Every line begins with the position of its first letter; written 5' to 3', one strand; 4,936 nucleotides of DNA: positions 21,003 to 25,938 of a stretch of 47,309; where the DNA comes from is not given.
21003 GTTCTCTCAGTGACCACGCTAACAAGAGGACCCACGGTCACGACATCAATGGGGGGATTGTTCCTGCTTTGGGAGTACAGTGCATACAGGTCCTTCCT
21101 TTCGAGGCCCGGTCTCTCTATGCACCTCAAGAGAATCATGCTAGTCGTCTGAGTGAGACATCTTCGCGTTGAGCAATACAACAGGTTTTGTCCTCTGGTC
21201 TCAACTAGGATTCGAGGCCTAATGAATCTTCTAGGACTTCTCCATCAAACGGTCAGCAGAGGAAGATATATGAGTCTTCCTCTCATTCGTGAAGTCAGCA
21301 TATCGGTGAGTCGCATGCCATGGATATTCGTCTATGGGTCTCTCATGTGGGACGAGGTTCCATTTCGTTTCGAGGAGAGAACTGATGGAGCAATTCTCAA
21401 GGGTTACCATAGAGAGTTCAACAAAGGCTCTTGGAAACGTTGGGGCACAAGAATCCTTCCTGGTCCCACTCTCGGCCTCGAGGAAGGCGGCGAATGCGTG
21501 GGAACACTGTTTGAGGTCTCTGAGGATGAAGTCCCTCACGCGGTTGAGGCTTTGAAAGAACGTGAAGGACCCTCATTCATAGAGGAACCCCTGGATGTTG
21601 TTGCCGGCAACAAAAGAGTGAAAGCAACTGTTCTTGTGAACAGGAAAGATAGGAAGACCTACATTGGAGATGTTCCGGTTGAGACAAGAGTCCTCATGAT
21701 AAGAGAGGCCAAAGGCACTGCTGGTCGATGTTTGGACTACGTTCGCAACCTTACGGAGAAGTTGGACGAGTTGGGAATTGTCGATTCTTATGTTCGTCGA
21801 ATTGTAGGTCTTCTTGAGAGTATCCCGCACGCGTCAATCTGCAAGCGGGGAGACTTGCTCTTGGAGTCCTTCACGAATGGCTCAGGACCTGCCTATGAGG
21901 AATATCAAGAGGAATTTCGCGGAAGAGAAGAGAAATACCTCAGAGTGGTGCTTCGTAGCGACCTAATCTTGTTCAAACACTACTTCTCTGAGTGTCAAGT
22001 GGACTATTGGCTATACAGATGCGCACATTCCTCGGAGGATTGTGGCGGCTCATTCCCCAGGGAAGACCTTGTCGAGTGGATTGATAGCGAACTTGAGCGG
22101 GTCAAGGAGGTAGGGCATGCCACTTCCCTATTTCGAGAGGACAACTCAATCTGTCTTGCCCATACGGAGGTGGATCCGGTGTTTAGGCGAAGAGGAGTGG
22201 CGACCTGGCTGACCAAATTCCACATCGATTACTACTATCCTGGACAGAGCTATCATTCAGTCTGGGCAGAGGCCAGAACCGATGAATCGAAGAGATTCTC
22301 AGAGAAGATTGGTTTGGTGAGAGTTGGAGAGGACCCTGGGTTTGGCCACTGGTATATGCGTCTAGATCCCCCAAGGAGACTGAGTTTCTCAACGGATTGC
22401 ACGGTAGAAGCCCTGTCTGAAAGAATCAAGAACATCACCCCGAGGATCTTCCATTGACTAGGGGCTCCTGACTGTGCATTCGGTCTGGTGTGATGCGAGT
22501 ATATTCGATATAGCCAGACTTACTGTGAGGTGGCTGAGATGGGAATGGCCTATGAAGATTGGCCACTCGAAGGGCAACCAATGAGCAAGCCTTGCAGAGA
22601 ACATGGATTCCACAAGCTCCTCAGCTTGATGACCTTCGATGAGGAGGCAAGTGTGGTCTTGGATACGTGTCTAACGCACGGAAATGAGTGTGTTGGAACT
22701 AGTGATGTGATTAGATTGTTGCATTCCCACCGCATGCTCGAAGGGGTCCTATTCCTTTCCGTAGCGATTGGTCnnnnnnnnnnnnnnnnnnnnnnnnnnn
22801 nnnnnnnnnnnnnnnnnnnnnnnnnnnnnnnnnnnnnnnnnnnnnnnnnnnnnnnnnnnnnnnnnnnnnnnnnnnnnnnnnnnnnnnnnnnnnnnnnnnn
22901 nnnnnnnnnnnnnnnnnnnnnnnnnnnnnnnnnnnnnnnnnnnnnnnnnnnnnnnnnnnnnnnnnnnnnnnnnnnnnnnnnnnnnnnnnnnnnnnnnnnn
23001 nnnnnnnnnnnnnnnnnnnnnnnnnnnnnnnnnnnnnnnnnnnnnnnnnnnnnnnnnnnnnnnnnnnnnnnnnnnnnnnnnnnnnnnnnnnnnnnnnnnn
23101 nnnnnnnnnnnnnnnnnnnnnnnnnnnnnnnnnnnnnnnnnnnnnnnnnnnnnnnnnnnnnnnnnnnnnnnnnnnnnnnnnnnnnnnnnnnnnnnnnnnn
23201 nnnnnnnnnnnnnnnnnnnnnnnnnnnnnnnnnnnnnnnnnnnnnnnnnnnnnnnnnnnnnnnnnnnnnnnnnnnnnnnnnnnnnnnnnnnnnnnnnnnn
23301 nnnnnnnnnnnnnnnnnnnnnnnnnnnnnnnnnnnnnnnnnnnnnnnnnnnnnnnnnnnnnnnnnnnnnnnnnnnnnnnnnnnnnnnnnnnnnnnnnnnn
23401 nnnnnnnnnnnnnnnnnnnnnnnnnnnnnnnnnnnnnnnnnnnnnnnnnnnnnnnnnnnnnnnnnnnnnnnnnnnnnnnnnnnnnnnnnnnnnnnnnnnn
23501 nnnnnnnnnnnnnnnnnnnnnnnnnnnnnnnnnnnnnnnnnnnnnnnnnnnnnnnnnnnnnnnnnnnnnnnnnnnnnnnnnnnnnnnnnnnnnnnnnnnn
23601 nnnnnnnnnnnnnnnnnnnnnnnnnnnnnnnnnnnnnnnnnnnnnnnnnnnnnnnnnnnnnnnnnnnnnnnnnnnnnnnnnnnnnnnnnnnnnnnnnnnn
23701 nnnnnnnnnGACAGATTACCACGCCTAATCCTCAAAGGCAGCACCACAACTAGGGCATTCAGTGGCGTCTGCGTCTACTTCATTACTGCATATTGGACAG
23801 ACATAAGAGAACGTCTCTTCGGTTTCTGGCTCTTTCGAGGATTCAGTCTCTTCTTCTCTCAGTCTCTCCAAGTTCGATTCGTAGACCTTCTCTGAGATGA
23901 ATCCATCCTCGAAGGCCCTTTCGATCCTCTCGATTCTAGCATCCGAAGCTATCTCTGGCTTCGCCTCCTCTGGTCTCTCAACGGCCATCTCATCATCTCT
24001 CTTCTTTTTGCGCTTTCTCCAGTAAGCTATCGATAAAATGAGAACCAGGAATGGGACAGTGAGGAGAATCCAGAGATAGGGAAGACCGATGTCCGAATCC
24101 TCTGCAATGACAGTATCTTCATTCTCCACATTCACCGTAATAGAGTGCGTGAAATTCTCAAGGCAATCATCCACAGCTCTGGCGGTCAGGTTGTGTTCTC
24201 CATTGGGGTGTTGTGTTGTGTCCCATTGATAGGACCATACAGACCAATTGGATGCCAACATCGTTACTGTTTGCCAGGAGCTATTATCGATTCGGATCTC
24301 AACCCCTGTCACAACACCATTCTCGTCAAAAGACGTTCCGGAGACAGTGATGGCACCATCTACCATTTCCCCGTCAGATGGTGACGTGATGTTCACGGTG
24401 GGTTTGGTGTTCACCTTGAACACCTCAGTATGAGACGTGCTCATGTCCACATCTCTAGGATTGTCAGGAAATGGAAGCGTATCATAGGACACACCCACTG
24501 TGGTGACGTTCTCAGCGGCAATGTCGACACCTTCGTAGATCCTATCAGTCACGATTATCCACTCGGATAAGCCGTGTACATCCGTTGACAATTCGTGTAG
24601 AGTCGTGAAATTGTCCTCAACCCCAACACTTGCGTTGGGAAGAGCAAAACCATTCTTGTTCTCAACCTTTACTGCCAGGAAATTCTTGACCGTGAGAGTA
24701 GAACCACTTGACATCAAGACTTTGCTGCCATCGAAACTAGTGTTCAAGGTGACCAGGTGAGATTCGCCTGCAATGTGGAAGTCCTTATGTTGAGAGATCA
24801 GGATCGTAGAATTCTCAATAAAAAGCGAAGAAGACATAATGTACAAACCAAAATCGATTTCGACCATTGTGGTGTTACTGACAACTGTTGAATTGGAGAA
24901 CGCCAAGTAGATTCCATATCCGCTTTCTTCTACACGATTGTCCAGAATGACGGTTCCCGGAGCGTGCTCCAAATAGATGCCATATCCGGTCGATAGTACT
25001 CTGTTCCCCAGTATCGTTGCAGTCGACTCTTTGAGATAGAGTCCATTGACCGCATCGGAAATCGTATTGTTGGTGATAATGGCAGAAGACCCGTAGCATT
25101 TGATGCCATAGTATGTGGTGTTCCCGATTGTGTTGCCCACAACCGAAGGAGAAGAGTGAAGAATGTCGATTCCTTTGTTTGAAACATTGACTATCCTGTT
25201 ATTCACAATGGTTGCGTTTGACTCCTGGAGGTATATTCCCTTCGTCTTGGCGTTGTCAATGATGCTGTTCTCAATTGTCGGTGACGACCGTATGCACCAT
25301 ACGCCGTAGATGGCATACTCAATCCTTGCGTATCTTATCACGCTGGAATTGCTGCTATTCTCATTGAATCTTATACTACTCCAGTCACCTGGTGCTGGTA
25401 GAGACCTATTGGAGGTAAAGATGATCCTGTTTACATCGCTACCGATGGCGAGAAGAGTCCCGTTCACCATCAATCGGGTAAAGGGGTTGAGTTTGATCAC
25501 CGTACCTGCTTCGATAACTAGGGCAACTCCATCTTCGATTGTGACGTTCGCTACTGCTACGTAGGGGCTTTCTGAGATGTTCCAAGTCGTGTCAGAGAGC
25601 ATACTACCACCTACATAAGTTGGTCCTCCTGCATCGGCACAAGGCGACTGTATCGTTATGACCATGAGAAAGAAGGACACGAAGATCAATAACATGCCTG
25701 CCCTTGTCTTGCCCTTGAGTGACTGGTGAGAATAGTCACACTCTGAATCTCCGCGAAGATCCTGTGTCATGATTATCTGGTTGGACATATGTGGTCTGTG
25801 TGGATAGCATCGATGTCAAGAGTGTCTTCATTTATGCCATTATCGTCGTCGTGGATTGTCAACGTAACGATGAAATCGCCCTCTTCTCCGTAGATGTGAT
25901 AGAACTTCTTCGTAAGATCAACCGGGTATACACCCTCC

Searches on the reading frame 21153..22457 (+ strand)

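Call 17: search_protein_families(library=pfam, proteins=[window:21153-22457:+], max_evalue=0.001)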
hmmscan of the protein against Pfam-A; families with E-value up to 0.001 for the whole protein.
window:21153-22457:+ (434 aa): 2 families
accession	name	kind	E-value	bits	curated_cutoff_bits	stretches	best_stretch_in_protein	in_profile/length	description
PF04752.17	ChaC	-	8.4e-24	85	21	1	57-218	2-170/176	ChaC-like protein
PF14542.12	Acetyltransf_CG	-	0.00014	22.3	30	1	318-360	10-52/80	GCN5-related N-acetyl-transferase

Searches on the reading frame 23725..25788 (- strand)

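Call 5: search_protein_families(library=pfam, proteins=[window:23725-25788:-], max_evalue=0.01)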
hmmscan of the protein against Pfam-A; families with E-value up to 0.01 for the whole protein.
window:23725-25788:- (687 aa): 6 families
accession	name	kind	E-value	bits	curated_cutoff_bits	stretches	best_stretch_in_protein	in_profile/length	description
PF13229.12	Beta_helix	-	8.4e-20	71.4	25.9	2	227-369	1-155/158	Right handed beta helix region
PF05048.19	NosD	-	2.3e-16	60.3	23.6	2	144-262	44-167/212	Periplasmic copper-binding protein (NosD)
PF17957.7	Big_7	-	2.8e-13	50.7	24.1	1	463-536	1-70/70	Bacterial Ig domain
PF12708.12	Pect-lyase_RHGA_epim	-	0.0016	18.8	27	1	137-250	94-212/213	Rhamnogalacturonase A/epimerase, pectate lyase-like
PF13240.11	Zn_Ribbon_1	-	0.0037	17.4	25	1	664-684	2-22/23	zinc-ribbon domain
PF13248.11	Zn_ribbon_3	-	0.0097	15.8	27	0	663-683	4-24/26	zinc-ribbon domain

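Call 6: search_protein_families(library=padloc, proteins=[window:23725-25788:-], max_evalue=0.01)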
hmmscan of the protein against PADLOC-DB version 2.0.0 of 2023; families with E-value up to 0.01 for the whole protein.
window:23725-25788:- (687 aa): 0 families
